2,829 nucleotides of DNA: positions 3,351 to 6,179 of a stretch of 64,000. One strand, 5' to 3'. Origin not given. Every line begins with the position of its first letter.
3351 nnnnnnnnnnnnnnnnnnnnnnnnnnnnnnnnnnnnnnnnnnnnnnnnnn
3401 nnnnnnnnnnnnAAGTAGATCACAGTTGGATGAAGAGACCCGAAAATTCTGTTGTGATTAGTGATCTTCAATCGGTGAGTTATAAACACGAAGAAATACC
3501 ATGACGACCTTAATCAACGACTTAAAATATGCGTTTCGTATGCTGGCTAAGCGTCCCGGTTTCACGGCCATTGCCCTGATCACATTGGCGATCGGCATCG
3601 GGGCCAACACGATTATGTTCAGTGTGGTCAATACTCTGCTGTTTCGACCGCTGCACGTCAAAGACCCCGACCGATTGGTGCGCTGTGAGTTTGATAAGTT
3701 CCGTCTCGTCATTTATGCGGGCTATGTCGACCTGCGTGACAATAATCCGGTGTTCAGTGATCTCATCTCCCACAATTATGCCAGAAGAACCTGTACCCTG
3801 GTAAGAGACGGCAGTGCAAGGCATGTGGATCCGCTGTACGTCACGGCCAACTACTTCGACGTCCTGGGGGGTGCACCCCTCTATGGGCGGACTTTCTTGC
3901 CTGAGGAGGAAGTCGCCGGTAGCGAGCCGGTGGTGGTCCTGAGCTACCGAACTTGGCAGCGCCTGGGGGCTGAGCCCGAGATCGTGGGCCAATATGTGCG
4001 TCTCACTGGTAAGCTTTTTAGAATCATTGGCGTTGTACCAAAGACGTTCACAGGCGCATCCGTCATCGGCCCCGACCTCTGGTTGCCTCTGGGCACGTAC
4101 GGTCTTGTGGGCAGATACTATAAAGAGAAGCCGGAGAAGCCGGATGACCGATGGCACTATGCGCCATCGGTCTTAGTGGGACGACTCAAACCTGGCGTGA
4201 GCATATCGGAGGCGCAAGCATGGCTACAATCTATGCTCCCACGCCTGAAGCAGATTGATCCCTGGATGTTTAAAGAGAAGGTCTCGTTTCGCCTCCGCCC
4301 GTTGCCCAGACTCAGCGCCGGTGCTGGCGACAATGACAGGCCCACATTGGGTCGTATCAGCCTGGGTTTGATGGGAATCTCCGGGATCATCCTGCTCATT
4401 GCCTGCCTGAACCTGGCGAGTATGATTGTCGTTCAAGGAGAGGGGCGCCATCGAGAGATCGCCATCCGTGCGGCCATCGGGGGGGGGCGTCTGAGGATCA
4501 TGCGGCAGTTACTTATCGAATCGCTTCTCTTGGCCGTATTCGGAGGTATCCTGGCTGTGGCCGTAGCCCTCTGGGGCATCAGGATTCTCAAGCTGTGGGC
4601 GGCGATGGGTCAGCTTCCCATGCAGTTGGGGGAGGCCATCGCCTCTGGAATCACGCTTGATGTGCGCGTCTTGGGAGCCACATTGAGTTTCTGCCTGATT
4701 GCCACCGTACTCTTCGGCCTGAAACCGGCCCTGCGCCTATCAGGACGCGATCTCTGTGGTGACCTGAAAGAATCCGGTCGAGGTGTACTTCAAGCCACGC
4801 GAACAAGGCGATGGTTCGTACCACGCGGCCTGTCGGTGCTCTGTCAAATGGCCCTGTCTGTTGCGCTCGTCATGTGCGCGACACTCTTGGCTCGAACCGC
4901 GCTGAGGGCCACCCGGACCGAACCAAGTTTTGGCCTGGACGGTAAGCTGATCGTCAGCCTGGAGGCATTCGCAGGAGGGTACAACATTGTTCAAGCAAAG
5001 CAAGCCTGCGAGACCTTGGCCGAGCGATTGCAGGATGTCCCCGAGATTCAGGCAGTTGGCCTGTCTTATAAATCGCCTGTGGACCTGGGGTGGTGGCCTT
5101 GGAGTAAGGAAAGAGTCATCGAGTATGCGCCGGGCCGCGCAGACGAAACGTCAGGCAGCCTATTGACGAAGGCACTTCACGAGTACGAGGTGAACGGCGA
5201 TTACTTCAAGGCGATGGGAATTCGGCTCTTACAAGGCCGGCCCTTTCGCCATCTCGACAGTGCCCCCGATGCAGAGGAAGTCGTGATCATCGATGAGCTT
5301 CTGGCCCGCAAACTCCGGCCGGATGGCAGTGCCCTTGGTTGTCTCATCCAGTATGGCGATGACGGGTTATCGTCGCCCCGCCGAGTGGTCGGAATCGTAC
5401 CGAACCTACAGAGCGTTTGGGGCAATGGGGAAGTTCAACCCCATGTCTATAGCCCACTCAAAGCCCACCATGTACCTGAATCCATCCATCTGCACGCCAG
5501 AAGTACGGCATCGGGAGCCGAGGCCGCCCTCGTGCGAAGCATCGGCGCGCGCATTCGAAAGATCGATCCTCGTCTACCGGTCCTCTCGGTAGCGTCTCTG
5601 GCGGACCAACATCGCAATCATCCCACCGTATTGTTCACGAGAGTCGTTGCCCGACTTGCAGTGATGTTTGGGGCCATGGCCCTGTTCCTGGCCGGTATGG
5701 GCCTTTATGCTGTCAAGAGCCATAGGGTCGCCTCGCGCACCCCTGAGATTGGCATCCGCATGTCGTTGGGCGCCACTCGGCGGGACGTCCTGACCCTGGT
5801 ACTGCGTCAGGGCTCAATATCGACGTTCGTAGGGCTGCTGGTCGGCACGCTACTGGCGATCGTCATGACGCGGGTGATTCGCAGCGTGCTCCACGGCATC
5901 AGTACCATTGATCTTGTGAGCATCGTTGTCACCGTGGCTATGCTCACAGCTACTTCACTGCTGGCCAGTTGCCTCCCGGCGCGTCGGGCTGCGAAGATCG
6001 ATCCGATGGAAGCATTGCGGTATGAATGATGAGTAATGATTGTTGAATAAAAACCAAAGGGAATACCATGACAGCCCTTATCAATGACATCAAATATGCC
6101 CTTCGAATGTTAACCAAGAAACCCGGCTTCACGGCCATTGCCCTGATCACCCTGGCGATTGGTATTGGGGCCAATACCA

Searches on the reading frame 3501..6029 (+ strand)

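Call 78: search_protein_families(library=pfam, proteins=[window:3501-6029:+], max_evalue=0.00001)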
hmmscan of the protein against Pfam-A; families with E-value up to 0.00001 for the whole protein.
window:3501-6029:+ (842 aa): 2 families
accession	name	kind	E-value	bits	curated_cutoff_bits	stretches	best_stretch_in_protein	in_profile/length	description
PF12704.14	MacB_PCD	-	5.3e-34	118.8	27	2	22-243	1-205/207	MacB-like periplasmic core domain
PF02687.27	FtsX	-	5.8e-23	81.7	25.5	2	722-835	2-120/120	FtsX-like permease C-terminal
